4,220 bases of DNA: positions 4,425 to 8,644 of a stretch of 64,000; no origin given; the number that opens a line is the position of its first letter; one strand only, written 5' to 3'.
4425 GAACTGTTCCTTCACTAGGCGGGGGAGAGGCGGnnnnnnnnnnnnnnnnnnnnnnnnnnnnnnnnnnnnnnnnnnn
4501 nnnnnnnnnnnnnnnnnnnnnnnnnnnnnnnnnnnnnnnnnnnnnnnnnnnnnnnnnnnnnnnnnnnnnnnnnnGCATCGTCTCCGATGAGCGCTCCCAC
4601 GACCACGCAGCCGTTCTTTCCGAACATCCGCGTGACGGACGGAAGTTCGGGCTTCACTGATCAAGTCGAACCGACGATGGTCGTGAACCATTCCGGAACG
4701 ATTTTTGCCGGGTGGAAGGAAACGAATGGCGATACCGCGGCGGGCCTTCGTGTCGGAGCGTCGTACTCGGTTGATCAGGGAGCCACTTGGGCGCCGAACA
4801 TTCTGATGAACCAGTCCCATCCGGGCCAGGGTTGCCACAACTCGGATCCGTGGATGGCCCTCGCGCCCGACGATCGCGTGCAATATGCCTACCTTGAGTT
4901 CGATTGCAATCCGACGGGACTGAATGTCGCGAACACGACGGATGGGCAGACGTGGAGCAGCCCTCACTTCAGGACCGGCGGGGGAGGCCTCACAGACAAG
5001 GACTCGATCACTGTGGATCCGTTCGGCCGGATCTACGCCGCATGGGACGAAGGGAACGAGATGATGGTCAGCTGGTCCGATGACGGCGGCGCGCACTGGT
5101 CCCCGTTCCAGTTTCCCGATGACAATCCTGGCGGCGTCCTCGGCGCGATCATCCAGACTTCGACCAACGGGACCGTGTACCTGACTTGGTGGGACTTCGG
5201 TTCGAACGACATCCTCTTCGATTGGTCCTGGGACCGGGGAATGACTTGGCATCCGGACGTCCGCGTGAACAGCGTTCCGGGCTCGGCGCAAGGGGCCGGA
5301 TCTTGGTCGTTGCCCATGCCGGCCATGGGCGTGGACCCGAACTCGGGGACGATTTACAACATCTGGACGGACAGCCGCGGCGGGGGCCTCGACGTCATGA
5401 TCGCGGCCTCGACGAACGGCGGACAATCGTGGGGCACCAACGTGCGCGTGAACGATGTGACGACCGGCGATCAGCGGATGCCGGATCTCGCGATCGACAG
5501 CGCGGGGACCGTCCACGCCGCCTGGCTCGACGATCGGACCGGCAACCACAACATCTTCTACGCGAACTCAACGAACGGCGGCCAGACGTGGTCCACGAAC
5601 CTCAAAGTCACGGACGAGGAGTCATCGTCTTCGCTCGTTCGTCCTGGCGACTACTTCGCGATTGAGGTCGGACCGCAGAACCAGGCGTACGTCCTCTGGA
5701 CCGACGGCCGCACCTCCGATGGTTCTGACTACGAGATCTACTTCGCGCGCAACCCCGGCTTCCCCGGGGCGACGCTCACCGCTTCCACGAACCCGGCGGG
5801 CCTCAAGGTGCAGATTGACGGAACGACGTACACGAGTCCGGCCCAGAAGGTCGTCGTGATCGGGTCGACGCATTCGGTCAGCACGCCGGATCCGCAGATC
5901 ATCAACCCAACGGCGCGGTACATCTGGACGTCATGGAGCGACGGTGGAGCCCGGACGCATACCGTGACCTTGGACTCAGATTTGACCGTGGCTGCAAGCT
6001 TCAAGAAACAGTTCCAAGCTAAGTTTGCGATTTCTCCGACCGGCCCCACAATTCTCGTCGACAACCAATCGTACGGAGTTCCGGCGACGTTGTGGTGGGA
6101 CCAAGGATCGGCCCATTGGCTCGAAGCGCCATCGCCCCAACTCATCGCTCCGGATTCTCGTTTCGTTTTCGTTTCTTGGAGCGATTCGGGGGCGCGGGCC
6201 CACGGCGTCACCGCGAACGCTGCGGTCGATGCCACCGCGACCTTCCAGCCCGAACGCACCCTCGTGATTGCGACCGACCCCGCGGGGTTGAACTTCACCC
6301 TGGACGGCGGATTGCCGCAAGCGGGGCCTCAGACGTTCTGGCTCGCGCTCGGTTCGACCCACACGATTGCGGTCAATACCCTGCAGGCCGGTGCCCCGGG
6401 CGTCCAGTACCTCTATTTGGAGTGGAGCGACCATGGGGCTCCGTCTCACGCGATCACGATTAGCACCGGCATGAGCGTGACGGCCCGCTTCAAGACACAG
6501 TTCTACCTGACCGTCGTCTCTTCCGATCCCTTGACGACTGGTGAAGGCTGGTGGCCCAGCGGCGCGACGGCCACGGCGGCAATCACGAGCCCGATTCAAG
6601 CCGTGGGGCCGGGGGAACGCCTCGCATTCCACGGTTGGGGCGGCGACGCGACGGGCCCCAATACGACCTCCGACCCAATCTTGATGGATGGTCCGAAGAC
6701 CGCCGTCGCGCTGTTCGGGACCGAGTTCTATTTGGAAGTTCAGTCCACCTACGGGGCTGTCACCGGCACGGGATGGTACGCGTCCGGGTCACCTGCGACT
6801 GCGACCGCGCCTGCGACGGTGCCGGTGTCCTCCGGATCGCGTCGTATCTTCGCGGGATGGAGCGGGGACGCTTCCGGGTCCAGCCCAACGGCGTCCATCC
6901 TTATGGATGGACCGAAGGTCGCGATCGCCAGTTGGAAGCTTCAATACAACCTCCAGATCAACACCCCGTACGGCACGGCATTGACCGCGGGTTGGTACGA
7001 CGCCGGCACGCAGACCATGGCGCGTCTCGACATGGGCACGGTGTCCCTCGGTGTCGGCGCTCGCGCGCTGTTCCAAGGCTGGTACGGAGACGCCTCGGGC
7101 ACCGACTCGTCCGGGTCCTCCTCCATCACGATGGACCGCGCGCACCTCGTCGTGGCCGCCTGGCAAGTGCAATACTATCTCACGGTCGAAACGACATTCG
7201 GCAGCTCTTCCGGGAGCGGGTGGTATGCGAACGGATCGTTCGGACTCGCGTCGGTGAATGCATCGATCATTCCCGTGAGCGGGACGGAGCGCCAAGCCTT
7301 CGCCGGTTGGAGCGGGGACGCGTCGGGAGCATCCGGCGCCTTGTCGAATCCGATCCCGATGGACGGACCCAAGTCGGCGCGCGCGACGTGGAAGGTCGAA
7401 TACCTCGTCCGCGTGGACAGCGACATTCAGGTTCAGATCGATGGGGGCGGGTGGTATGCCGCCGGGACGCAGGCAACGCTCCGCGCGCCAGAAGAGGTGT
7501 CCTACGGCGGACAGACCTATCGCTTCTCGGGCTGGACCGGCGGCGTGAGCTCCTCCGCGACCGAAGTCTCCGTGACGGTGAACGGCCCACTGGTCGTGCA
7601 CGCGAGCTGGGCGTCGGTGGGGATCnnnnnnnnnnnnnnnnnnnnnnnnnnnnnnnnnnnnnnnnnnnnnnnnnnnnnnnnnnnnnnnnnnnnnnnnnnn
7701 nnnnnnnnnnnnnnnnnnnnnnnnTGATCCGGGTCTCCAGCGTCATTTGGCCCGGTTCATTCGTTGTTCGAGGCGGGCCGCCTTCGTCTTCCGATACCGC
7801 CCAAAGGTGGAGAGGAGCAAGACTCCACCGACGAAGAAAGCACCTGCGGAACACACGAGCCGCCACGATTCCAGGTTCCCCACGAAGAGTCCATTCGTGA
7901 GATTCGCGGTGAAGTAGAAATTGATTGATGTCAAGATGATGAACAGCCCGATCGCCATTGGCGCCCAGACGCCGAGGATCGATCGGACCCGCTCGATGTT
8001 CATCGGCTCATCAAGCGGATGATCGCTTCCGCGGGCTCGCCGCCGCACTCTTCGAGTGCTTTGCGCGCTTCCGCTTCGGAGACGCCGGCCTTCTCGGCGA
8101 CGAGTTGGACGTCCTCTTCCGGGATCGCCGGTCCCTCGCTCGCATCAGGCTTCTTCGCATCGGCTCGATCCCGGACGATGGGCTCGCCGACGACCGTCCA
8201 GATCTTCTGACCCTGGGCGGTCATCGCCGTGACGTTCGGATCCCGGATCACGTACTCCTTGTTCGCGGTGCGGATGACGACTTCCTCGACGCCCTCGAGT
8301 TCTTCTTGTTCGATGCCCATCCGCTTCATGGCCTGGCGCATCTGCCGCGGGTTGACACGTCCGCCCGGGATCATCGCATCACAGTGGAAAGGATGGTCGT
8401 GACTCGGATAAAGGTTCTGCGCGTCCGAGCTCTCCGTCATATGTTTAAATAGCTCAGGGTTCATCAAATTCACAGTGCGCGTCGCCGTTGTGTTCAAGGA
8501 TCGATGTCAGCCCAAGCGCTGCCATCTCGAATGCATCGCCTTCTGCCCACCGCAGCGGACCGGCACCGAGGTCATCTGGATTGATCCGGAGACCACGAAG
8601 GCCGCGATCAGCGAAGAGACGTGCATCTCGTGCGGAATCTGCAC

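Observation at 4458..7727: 1089-aa surface glycoprotein combining a sialidase-like Asp-box propeller with about 8 InlB-B-like repeats and a C-terminal archaeal anchor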

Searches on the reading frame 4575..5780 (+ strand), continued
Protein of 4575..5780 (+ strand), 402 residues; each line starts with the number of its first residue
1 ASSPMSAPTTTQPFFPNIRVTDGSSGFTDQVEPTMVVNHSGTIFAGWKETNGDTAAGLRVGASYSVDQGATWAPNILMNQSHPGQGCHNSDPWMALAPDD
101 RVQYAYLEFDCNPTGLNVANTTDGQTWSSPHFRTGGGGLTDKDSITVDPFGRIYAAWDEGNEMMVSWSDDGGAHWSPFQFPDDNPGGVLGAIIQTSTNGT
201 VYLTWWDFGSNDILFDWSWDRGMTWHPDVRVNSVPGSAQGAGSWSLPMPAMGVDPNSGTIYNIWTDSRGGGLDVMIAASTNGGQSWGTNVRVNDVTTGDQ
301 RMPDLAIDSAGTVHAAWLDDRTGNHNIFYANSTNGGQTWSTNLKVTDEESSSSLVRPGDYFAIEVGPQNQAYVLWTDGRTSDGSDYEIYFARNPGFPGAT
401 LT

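Call 40: search_protein_representatives(protein=window:4575-5780:+)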
Query: 402 residues. Proteins with E-value up to 0.001 (for the whole library): 13963; up to 1e-10: 5283; up to 1e-30: 646. The best 150 are listed.
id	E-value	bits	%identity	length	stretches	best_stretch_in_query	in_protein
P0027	7.2e-150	516.1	62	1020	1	6-402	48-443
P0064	6.9e-138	476.6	59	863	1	7-401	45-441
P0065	1.0e-135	469.5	62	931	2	13-196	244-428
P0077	4.6e-135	467.3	58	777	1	10-401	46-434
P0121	3.7e-131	454.4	42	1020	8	240-350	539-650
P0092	5.7e-127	440.6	62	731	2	12-161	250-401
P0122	4.0e-121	421.4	44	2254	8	243-351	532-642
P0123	3.7e-119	414.9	35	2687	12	254-361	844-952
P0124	2.6e-117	408.8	43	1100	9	258-353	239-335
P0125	4.5e-115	401.4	40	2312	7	248-351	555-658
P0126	9.4e-113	393.8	62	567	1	101-402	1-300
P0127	5.9e-111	387.9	43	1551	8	224-352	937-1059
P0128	7.1e-104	364.5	41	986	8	241-391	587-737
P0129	8.4e-99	347.8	36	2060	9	193-349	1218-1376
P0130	3.9e-98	345.6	37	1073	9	248-357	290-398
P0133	5.0e-91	322.2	46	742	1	11-396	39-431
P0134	9.0e-91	321.3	45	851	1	10-389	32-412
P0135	4.5e-89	315.8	45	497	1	11-400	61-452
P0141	1.2e-84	301.2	45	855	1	12-392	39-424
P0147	9.6e-78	278.4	43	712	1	10-393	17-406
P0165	5.6e-66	239.7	37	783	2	8-393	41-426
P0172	5.1e-62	226.6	40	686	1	3-399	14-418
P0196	1.5e-57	211.9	41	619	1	22-393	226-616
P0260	1.6e-48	182.1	38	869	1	12-393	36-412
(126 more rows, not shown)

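Call 53: find_related_loci(query=A1, collection=genome_contigs, flank=6000)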
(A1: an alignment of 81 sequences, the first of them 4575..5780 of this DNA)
Query A1 (402 aa) in genome_contigs; peptide patterns used: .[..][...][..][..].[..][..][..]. (x = any residue, [..] = any of these).
264 stretches matched a pattern; 201 encode a relative of the query (tblastn E <= 1e-3); the best 80 are kept; 76 distinct loci.
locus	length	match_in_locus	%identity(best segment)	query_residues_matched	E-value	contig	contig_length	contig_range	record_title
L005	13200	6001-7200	84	6-402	0e+0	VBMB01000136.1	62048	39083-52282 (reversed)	MAG: Methanobacteriota archaeon isolate EA_12 14_1009_12_30cm_scaffold_181, whole genome shotgun sequence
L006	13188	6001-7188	65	7-402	5e-167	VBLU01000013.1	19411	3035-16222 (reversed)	MAG: Methanobacteriota archaeon isolate EA_5 14_1009_16_20cm_scaffold_5467_e:224, whole genome shotgun sequence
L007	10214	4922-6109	64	7-402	4e-165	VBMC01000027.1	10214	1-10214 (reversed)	MAG: Methanobacteriota archaeon isolate EA_13 14_0927_12_40cm_scaffold_5325, whole genome shotgun sequence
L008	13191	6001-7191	61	4-402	2e-156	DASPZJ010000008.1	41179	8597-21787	MAG TPA_asm: Thermoplasmata archaeon isolate SMAG_U11616 k141_957236, whole genome shotgun sequence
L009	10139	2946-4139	60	8-402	4e-154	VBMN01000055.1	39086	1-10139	MAG: Methanobacteriota archaeon isolate EA_24 14_0929_12_30cm_scaffold_1216, whole genome shotgun sequence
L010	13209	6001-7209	60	1-402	2e-148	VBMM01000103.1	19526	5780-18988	MAG: Methanobacteriota archaeon isolate EA_23 14_0929_02_40cm_scaffold_2220_e:3697, whole genome shotgun sequence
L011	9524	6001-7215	59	1-402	2e-148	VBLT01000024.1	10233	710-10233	MAG: Methanobacteriota archaeon isolate EA_4 14_0903_12_30cm_scaffold_3964, whole genome shotgun sequence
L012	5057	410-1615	58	6-402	6e-148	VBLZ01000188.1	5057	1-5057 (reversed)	MAG: Methanobacteriota archaeon isolate EA_10 14_0929_12_30cm_scaffold_26225, whole genome shotgun sequence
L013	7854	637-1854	56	1-402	1e-138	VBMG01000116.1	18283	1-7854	MAG: Methanobacteriota archaeon isolate EA_17 14_0929_05_40cm_scaffold_4301, whole genome shotgun sequence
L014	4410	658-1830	56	14-402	1e-140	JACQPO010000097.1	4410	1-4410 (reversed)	MAG: Methanobacteriota archaeon isolate NC_groundwater_1309_Ag_S-0.2um_67_55 S_p2_S4_coassembly_k141_1499997, whole geno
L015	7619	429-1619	62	4-402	1e-156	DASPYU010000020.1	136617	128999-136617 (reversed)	MAG TPA_asm: Thermoplasmata archaeon isolate SMAG_U11601 k141_506608, whole genome shotgun sequence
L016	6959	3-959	56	89-402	8e-109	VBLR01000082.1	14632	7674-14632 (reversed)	MAG: Methanobacteriota archaeon isolate EA_2 14_0903_05_30cm_scaffold_2438_e:219, whole genome shotgun sequence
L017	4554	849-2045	46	1-392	3e-100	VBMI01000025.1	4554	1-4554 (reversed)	MAG: Methanobacteriota archaeon isolate EA_19 14_0929_02_40cm_scaffold_18916, whole genome shotgun sequence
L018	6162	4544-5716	45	13-396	7e-90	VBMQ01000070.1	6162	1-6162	MAG: Methanobacteriota archaeon isolate EA_27 14_1009_16_40cm_scaffold_46147, whole genome shotgun sequence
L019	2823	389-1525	70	9-393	8e-83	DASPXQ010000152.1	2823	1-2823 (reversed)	MAG TPA_asm: Thermoplasmata archaeon isolate SMAG_U11571 k141_749312, whole genome shotgun sequence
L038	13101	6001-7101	36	18-393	1e-28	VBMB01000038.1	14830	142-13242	MAG: Methanobacteriota archaeon isolate EA_12 14_1009_12_30cm_scaffold_1650, whole genome shotgun sequence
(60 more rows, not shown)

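Call 58: search_protein_families(library=pfam, proteins=[P0133, P0134, P0141, P0147, P0172, P0196, P0260, P0135, P0165, L038:5755-7899:+], max_evalue=0.001)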
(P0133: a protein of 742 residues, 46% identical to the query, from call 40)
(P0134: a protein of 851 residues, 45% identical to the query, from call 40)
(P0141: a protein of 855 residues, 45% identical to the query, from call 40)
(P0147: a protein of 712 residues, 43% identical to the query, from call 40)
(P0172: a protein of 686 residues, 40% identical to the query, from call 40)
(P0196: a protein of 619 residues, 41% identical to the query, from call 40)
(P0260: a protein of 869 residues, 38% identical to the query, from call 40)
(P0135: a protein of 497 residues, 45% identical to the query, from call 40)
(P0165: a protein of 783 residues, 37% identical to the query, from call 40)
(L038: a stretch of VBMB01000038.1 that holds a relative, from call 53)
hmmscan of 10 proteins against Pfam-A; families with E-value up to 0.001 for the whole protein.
P0133 (742 aa): 5 families
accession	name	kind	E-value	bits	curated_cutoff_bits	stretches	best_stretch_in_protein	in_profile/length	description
PF13088.12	BNR_2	-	1.1e-17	64.7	31.4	2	69-269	1-206/277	BNR repeat-like domain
PF02012.26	BNR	-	8.7e-10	37.5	27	0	315-325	2-12/12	BNR/Asp-box repeat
PF15892.11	BNR_4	-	2.2e-05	24.4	27.3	0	285-381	95-197/272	BNR repeat-containing family member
PF24793.1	GINT1_N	-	0.00019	21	27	0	180-220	70-110/304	Glucosamine inositolphosphorylceramide transferase 1, N-terminal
PF24316.1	Tli3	-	0.00036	21.3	27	0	361-385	80-103/129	T6SS Tli3 immunity protein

P0134 (851 aa): 4 families
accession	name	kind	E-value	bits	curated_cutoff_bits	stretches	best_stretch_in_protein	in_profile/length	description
PF13088.12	BNR_2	-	2e-10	40.9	31.4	1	180-318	75-205/277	BNR repeat-like domain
PF18998.6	Flg_new_2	-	2.9e-06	27.6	23.6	0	618-655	30-71/73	Divergent InlB B-repeat domain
PF02012.26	BNR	-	5.7e-05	22.9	27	0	86-95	2-11/12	BNR/Asp-box repeat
PF15892.11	BNR_4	-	0.00099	19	27.3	0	275-380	97-208/272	BNR repeat-containing family member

P0141 (855 aa): 3 families
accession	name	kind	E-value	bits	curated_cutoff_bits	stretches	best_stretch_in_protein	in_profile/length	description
PF13088.12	BNR_2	-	5.9e-12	46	31.4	1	143-212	186-255/277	BNR repeat-like domain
PF18998.6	Flg_new_2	-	5.7e-09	36.3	23.6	0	735-804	2-71/73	Divergent InlB B-repeat domain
PF02012.26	BNR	-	0.00012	22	27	0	366-375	3-12/12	BNR/Asp-box repeat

P0147 (712 aa): 7 families
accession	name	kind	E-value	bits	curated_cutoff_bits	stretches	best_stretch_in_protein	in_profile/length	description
PF18911.6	PKD_4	-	7.9e-36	122.4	27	3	613-659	32-79/85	PKD domain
PF00801.26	PKD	-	2.3e-29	101.6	23.5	3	506-573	3-72/80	PKD domain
PF13088.12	BNR_2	-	5.8e-18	65.7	31.4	2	161-360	3-203/277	BNR repeat-like domain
PF24316.1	Tli3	-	5.8e-06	27.1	27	0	337-365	78-106/129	T6SS Tli3 immunity protein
PF24793.1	GINT1_N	-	0.00013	21.5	27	0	95-137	61-102/304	Glucosamine inositolphosphorylceramide transferase 1, N-terminal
PF15892.11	BNR_4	-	0.00017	21.5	27.3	0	266-373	97-211/272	BNR repeat-containing family member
PF13573.12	SprB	-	0.00046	20.2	28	0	524-541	19-36/37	SprB repeat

P0172 (686 aa): 3 families
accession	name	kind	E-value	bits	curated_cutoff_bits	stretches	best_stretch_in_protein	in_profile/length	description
PF13088.12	BNR_2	-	2e-12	47.5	31.4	2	234-370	84-209/277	BNR repeat-like domain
PF02012.26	BNR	-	0.00038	20.5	27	0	78-86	3-11/12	BNR/Asp-box repeat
PF15892.11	BNR_4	-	0.00072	19.4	27.3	0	266-358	94-193/272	BNR repeat-containing family member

P0196 (619 aa): 7 families
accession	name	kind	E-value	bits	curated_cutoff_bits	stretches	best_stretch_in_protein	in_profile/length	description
PF13088.12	BNR_2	-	7e-16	58.8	31.4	2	372-573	16-201/277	BNR repeat-like domain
PF02012.26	BNR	-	2.4e-09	36.2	27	0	558-567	3-12/12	BNR/Asp-box repeat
PF02369.22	Big_1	-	5.2e-09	36.5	34.9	1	57-120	20-85/93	Bacterial Ig-like domain (group 1)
PF15892.11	BNR_4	-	3.5e-06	27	27.3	0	475-566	96-194/272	BNR repeat-containing family member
PF21471.3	Reelin_subrepeat-B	-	3.8e-06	27.1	27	0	259-283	56-80/127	Reelin subrepeat B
PF02368.24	Big_2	-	6.7e-06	26.4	22.8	1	171-208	35-72/79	Bacterial Ig-like domain (group 2)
PF24316.1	Tli3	-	7.7e-06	26.7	27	0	548-571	79-101/129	T6SS Tli3 immunity protein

P0260 (869 aa): 4 families
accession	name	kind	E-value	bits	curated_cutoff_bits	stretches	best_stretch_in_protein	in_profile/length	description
PF18911.6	PKD_4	-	2.6e-16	59.9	27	2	519-603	1-77/85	PKD domain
PF13088.12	BNR_2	-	1.2e-10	41.7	31.4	1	216-364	49-201/277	BNR repeat-like domain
PF00801.26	PKD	-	2.4e-09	37.5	23.5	1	530-602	8-73/80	PKD domain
PF24316.1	Tli3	-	6.1e-07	30.3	27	0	58-102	54-101/129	T6SS Tli3 immunity protein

P0135 (497 aa): 4 families
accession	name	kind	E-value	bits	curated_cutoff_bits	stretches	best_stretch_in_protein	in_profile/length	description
PF13088.12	BNR_2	-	3.9e-18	66.2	31.4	2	162-288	80-207/277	BNR repeat-like domain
PF02012.26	BNR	-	1.9e-08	33.5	27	0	386-395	2-11/12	BNR/Asp-box repeat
PF24316.1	Tli3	-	7e-06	26.8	27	0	377-405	79-107/129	T6SS Tli3 immunity protein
PF15892.11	BNR_4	-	8.6e-06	25.8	27.3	1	286-397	77-196/272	BNR repeat-containing family member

P0165 (783 aa): 3 families
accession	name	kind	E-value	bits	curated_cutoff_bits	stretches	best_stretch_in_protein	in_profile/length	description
PF13088.12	BNR_2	-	1.6e-08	34.7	31.4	1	168-323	49-200/277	BNR repeat-like domain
PF18998.6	Flg_new_2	-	1.9e-07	31.4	23.6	0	634-663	37-70/73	Divergent InlB B-repeat domain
PF15892.11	BNR_4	-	2.3e-07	30.9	27.3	0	229-425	45-257/272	BNR repeat-containing family member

L038:5755-7899:+ (715 aa): 4 families
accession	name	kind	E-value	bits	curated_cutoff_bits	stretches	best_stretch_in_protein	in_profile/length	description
PF18911.6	PKD_4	-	1.1e-39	134.8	27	2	546-627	2-85/85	PKD domain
PF00801.26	PKD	-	2.1e-21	76.1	23.5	2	557-623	10-77/80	PKD domain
PF13088.12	BNR_2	-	3.3e-10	40.2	31.4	0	318-445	54-181/277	BNR repeat-like domain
PF22352.2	K319L-like_PKD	-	4.4e-10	39.9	27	2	553-627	2-84/84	K319L-like, PKD domain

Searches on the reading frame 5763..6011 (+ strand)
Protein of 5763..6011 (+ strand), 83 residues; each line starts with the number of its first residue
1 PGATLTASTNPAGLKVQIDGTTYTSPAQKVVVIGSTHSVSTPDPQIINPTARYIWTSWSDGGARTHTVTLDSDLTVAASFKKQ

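Call 14: search_protein_families(library=pfam, proteins=[window:5763-6011:+], max_evalue=1)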
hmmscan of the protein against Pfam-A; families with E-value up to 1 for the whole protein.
window:5763-6011:+ (83 aa): 2 families
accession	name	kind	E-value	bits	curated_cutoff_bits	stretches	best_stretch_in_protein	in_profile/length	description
PF08308.17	PEGA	-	0.034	14.5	20.8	1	4-39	3-39/71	PEGA domain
PF05687.18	BES1_N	-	0.054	14.3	25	1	5-41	50-90/149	BES1/BZR1 plant transcription factor, N-terminal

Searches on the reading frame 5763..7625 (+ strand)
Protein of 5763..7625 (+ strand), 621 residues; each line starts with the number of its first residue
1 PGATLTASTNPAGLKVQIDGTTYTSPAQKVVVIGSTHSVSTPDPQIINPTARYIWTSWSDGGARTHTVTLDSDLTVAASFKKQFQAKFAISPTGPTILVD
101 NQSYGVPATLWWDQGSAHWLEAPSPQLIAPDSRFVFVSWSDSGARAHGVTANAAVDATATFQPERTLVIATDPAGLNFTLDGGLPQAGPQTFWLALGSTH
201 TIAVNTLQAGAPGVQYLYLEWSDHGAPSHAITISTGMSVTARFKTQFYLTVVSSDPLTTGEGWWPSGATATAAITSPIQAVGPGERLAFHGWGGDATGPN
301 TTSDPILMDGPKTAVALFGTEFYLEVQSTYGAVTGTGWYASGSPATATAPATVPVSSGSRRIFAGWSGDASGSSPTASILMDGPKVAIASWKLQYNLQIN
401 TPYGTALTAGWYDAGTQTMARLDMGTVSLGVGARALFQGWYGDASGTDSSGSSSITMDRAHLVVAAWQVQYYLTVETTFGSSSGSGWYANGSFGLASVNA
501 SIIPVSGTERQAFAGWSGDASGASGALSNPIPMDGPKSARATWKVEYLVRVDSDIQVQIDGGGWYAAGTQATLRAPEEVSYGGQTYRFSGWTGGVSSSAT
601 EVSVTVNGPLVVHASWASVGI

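Call 51: search_solved_structures(query=window:5763-7625:+, max_evalue=10, show_alignments=2)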
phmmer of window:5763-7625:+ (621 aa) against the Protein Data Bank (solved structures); distinct sequences matched with E-value up to 10: 0.

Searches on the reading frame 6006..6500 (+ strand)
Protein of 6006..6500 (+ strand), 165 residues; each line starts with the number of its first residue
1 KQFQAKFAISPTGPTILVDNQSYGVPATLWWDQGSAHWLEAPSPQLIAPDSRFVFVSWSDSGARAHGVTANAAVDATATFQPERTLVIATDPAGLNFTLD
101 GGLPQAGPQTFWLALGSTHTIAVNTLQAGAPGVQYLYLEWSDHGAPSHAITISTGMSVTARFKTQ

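Call 49: predict_structure(alignment_id=A2)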
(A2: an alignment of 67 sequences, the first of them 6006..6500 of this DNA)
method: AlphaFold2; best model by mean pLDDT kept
length: 165 residues; sequences in the alignment: 67
mean_pLDDT: 97.9   pTM: 0.85
mean pLDDT of the five models: 97.9, 97.6, 97.4, 97.4, 97.2
residues with pLDDT >= 90: 165; 70-90: 0; 50-70: 0; < 50: 0
segments of 3 or more residues with pLDDT < 50: none
pLDDT, mean of each block of 10 residues (from residue 1): 98 98 98 98 97 98 98 98 98 98 97 98 97 98 98 98 98
secondary structure, 60 per line:
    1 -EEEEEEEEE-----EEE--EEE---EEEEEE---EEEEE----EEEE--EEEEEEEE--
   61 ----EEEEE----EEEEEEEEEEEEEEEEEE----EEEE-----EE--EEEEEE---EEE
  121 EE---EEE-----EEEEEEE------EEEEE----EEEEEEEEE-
elements in order: E2-10 E16-18 E21-23 E27-32 E36-40 E45-48 E51-58 E65-69 E74-91 E96-99 E109-114 E118-122 E126-128 E134-140 E147-151 E156-164

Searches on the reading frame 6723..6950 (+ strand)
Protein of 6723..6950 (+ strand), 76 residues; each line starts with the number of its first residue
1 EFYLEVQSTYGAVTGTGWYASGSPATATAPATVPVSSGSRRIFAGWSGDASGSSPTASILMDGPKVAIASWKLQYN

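Call 14: search_protein_families(library=pfam, proteins=[window:6723-6950:+], max_evalue=1)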
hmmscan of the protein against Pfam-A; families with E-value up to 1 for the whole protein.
window:6723-6950:+ (76 aa): 1 family
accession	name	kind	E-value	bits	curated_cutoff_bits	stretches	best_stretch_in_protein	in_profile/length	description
PF18998.6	Flg_new_2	-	0.0003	21.2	23.6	1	7-72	6-70/73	Divergent InlB B-repeat domain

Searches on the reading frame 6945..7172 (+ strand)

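Call 14: search_protein_families(library=pfam, proteins=[window:6945-7172:+], max_evalue=1)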
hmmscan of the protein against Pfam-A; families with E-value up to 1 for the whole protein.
window:6945-7172:+ (76 aa): 2 families
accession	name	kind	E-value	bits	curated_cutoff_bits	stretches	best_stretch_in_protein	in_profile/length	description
PF18998.6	Flg_new_2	-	0.0023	18.3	23.6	1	43-74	37-70/73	Divergent InlB B-repeat domain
PF09479.16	Flg_new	-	0.061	13.9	27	1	43-64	35-56/65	Listeria-Bacteroides repeat domain (List_Bact_rpt)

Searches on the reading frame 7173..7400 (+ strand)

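Call 14: search_protein_families(library=pfam, proteins=[window:7173-7400:+], max_evalue=1)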
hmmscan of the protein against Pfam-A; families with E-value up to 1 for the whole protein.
window:7173-7400:+ (76 aa): 1 family
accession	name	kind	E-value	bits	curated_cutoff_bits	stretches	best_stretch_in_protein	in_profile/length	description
PF18998.6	Flg_new_2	-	0.0021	18.5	23.6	1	3-74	3-70/73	Divergent InlB B-repeat domain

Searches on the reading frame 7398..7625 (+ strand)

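Call 14: search_protein_families(library=pfam, proteins=[window:7398-7625:+], max_evalue=1)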
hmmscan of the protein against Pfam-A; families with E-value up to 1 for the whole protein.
window:7398-7625:+ (76 aa): 2 families
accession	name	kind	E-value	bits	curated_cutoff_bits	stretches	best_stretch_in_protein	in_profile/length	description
PF18998.6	Flg_new_2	-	6.6e-06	26.5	23.6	1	6-73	5-71/73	Divergent InlB B-repeat domain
PF04945.19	YHS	-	0.21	12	30.3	1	29-44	13-28/47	YHS domain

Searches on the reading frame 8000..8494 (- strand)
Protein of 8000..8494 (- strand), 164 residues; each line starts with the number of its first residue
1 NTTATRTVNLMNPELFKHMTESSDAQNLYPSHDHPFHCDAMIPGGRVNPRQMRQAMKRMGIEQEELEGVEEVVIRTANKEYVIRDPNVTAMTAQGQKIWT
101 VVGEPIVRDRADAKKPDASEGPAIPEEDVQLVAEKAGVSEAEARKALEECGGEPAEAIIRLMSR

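Call 18: search_protein_families(library=pfam, proteins=[window:8000-8494:-], max_evalue=0.001)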
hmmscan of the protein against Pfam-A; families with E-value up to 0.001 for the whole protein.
window:8000-8494:- (164 aa): 2 families
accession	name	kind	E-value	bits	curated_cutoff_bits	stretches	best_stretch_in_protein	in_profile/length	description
PF01849.23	NAC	-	6.4e-16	58.5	21.3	1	49-105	1-54/57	NAC domain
PF19026.7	UBA_HYPK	-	1.7e-08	34.1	27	1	124-161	3-40/41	HYPK UBA domain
